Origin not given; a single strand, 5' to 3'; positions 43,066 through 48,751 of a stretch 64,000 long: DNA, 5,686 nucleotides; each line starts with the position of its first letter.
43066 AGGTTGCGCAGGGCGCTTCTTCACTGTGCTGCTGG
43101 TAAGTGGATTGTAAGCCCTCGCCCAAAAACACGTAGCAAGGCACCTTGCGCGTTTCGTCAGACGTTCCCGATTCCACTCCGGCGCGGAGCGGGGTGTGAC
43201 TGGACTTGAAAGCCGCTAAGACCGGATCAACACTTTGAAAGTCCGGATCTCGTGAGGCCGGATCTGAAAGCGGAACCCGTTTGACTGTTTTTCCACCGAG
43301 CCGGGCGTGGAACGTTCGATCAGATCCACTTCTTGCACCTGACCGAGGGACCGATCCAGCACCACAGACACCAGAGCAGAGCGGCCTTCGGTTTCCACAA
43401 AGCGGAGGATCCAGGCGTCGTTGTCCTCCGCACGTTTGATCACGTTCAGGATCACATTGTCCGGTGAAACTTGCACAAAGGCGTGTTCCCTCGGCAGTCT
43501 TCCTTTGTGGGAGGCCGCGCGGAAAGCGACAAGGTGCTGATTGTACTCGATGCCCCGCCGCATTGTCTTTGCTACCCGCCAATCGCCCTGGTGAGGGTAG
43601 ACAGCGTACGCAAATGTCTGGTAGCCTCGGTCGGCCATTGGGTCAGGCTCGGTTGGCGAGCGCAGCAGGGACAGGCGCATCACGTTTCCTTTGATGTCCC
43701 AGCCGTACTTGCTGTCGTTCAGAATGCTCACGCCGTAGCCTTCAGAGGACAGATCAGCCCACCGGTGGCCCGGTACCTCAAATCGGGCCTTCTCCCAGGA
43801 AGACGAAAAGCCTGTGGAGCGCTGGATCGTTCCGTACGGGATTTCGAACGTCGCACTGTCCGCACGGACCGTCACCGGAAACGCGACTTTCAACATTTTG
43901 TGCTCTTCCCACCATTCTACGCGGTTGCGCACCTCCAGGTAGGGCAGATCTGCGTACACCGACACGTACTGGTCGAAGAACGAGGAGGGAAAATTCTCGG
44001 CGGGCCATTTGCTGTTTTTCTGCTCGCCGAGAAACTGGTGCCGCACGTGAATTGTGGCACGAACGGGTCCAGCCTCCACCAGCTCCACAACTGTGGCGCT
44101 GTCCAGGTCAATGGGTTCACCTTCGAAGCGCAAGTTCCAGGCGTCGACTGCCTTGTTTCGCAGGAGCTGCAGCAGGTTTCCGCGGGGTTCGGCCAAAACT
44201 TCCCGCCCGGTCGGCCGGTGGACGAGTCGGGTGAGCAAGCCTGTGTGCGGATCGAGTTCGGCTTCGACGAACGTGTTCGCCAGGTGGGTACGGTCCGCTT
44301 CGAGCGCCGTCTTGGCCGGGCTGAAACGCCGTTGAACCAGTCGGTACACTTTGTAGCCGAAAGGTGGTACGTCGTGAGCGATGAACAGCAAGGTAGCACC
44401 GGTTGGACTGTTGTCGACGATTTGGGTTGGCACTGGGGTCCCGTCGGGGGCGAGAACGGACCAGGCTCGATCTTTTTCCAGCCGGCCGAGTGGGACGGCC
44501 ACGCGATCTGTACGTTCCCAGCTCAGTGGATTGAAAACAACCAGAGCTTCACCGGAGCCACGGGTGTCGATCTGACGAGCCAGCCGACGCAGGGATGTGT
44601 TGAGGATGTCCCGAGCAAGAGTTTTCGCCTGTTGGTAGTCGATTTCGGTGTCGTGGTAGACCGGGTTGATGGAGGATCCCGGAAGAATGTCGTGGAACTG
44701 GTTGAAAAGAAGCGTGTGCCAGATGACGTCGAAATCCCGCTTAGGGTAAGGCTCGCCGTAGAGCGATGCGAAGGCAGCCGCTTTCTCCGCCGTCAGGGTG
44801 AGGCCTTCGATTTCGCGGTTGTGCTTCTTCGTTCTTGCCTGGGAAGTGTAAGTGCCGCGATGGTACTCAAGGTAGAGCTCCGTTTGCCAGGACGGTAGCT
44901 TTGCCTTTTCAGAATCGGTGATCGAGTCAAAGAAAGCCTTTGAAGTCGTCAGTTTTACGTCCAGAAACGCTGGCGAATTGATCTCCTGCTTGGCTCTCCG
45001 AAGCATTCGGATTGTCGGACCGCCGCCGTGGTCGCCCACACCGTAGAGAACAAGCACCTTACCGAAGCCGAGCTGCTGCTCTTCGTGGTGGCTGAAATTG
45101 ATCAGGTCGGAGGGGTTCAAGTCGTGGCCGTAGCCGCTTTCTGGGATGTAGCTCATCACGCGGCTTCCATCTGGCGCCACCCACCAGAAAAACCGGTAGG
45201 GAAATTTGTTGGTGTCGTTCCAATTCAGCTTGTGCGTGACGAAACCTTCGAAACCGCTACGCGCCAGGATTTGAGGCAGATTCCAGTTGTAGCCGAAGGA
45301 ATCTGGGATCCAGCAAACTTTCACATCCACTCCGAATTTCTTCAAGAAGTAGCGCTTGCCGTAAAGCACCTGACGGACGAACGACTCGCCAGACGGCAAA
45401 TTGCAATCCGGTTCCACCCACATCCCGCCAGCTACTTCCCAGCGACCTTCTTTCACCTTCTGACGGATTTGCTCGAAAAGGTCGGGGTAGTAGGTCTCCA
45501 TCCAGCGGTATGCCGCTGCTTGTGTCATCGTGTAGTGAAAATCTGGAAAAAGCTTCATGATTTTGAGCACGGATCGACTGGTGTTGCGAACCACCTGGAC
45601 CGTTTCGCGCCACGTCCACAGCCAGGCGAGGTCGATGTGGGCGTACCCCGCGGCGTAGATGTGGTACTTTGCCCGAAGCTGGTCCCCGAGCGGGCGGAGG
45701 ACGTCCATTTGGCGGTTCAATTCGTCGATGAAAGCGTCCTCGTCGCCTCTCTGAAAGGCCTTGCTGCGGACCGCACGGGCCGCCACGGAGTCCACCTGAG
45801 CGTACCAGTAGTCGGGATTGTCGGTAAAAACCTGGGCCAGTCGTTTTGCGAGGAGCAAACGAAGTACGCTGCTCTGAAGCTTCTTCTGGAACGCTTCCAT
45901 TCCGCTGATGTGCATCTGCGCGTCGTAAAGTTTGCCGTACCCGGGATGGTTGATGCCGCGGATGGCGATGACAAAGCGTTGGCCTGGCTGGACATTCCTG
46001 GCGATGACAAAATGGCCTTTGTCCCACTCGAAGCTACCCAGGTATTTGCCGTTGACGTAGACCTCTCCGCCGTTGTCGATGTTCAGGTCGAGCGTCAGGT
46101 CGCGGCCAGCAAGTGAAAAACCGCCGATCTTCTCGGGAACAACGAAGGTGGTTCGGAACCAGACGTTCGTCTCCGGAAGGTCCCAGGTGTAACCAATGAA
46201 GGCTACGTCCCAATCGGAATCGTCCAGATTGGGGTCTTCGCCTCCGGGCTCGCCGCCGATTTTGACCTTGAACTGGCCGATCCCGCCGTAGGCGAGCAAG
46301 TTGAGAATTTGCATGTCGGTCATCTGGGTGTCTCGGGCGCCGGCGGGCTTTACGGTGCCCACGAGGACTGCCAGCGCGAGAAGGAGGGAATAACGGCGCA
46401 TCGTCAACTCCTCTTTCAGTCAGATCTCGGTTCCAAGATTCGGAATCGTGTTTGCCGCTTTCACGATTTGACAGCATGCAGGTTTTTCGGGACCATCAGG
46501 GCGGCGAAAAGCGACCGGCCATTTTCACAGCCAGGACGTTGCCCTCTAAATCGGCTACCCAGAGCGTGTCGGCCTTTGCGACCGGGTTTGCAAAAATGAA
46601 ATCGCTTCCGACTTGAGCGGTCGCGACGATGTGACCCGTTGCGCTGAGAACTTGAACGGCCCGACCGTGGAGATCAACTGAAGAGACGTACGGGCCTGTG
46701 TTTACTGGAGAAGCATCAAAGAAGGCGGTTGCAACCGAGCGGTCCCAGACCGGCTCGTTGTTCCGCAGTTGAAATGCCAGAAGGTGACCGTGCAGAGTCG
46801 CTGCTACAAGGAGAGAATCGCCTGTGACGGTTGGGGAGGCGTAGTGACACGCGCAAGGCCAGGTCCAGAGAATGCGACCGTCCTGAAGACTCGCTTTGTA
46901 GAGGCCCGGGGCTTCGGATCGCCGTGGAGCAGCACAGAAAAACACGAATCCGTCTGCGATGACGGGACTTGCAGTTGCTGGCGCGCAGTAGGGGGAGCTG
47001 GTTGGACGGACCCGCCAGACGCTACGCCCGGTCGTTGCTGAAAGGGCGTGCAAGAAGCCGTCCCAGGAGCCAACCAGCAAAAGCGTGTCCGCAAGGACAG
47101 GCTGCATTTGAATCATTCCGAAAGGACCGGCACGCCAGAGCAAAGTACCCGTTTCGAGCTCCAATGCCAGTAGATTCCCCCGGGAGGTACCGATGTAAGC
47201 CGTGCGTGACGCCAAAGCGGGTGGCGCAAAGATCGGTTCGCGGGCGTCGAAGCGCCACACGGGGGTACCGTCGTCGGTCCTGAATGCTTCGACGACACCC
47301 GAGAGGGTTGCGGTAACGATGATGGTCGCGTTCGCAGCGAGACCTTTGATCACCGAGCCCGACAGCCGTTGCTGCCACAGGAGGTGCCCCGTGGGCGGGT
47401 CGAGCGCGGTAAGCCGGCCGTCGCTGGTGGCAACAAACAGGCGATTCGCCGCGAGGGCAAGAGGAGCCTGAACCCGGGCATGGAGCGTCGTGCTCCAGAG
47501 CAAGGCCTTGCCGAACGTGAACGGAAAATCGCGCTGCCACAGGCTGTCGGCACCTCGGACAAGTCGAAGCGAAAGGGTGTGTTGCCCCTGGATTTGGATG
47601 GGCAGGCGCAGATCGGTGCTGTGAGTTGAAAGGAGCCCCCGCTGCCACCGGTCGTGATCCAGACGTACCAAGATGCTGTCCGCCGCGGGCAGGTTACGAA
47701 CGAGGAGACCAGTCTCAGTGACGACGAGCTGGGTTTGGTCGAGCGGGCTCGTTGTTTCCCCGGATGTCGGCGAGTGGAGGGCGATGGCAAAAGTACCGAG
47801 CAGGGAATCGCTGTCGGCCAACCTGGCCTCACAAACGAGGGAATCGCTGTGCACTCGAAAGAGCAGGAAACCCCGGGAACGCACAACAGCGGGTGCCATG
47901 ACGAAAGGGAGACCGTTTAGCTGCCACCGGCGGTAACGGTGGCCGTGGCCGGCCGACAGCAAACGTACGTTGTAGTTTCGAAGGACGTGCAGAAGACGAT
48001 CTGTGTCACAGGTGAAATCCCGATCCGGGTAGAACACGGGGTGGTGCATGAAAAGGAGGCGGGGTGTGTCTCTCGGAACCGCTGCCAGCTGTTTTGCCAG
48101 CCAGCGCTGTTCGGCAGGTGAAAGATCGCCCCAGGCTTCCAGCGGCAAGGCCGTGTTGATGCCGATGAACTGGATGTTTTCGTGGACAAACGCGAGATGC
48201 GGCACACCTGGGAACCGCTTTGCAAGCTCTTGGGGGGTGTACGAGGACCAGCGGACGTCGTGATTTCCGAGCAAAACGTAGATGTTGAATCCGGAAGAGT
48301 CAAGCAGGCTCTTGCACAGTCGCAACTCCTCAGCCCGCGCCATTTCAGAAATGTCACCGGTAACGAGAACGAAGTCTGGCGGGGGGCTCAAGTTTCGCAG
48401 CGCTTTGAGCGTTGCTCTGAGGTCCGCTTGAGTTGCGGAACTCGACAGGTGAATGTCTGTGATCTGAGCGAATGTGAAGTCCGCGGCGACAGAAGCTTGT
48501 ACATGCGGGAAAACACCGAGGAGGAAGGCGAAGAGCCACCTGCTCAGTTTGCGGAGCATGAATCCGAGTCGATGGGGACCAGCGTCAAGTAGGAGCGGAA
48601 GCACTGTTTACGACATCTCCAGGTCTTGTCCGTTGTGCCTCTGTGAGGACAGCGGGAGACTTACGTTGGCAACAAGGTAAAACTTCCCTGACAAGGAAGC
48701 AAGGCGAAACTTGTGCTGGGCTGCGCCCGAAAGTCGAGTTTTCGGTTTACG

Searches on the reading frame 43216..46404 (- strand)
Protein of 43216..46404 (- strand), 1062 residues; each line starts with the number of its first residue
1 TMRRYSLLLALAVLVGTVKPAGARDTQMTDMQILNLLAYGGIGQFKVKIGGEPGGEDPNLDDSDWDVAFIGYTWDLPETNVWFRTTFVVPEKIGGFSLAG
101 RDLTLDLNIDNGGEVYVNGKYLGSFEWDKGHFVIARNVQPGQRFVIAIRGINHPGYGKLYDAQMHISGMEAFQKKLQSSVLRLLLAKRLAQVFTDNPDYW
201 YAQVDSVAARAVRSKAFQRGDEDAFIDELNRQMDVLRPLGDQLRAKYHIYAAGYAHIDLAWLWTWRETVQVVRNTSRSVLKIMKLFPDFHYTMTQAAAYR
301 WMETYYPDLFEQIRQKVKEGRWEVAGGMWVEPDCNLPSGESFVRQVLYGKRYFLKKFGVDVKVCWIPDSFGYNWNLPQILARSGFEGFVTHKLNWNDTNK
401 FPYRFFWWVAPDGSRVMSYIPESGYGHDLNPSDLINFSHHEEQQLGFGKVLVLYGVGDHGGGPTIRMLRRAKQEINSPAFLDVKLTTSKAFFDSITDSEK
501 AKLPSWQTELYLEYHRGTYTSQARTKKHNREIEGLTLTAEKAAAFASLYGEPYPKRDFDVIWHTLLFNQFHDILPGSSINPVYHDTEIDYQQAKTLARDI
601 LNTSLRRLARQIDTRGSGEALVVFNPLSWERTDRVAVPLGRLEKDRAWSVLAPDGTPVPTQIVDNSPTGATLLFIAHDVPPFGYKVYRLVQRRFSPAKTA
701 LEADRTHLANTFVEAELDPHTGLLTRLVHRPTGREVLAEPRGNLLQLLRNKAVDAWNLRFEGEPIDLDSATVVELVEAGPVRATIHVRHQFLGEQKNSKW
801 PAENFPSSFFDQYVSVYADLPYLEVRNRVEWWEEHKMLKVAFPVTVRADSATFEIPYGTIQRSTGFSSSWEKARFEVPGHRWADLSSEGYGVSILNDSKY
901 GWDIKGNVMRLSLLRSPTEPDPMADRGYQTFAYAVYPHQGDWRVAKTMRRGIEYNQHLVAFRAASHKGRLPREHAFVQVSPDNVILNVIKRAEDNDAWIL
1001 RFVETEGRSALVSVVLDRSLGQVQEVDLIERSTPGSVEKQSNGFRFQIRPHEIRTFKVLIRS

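Call 16: search_protein_families(library=pfam, proteins=[window:43216-46404:-], max_evalue=0.001)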
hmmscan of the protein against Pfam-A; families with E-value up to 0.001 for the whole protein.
window:43216-46404:- (1062 aa): 5 families
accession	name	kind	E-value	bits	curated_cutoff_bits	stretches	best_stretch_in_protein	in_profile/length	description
PF01074.27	Glyco_hydro_38N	-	9e-83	278.2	25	1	248-507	1-270/270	Glycosyl hydrolases family 38 N-terminal domain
PF07748.19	Glyco_hydro_38C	-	1.2e-55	189.4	25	1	708-922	1-205/206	Glycosyl hydrolases family 38 C-terminal domain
PF09261.16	Alpha-mann_mid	-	1.8e-25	89.3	31.1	1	513-608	1-96/96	Alpha mannosidase middle domain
PF17677.7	Glyco_hydro38C2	-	1e-13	51.6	22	1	983-1056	1-72/72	Glycosyl hydrolases family 38 C-terminal beta sandwich domain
PF03065.20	Glyco_hydro_57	-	1.8e-06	27.9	21.2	1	283-405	70-186/291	Glycosyl hydrolase family 57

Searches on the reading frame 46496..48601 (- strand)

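Call 16: search_protein_families(library=pfam, proteins=[window:46496-48601:-], max_evalue=0.001)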
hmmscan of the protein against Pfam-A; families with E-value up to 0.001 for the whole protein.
window:46496-48601:- (701 aa): 5 families
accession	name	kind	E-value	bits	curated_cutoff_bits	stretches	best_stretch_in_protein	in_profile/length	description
PF13570.13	Beta-prop_ACSF4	-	6.2e-36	124.9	133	3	367-467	83-187/329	Beta-alanine-activating enzyme, beta-propeller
PF13360.13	PQQ_2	-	4.3e-34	118.6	27.6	2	366-491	14-144/233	Outer membrane protein assembly factor BamB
PF00149.33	Metallophos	-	2.1e-14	54.8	21.5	1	43-223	2-191/191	Calcineurin-like phosphoesterase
PF01011.28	PQQ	-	7.4e-09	35.3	26.7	0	383-412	55-84/595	Glucose/ethanol/alcohol dehydrogenase, beta-propeller domain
PF25293.1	Beta-prop_EMC1_N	-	1.9e-05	24.9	34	0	384-456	30-106/219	EMC1 N-terminal beta-propeller domain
